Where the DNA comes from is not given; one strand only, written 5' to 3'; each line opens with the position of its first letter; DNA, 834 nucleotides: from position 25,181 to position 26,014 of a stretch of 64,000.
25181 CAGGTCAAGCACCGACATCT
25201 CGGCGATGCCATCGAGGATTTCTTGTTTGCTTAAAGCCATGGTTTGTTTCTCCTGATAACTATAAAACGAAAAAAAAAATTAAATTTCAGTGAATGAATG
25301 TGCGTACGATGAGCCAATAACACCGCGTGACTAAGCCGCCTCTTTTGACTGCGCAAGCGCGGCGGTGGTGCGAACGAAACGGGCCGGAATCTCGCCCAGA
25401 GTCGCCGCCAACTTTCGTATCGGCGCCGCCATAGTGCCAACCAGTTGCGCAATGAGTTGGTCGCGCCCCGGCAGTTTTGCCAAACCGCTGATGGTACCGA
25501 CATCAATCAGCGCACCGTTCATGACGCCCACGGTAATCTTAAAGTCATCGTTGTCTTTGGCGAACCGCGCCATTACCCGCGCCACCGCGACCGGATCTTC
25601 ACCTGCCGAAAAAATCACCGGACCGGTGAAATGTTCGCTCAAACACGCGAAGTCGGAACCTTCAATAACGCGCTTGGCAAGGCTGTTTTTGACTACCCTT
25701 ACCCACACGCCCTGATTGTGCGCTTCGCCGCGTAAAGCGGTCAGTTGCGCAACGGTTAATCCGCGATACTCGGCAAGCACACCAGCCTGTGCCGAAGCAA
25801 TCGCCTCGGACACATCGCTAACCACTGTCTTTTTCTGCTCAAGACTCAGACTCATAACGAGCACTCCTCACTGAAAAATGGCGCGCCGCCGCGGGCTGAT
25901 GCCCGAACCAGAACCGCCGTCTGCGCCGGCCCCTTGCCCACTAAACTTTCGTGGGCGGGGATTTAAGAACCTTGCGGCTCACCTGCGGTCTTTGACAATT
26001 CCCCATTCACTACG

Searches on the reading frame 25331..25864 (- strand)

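Call 57: search_protein_families(library=pfam, proteins=[window:25331-25864:-], max_evalue=0.00001)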
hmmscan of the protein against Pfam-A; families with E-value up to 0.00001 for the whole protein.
window:25331-25864:- (177 aa): 1 family
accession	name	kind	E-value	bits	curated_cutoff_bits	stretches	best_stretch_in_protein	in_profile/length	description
PF00466.25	Ribosomal_L10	-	1.6e-22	79.9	22.8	1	9-103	4-100/100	Ribosomal protein L10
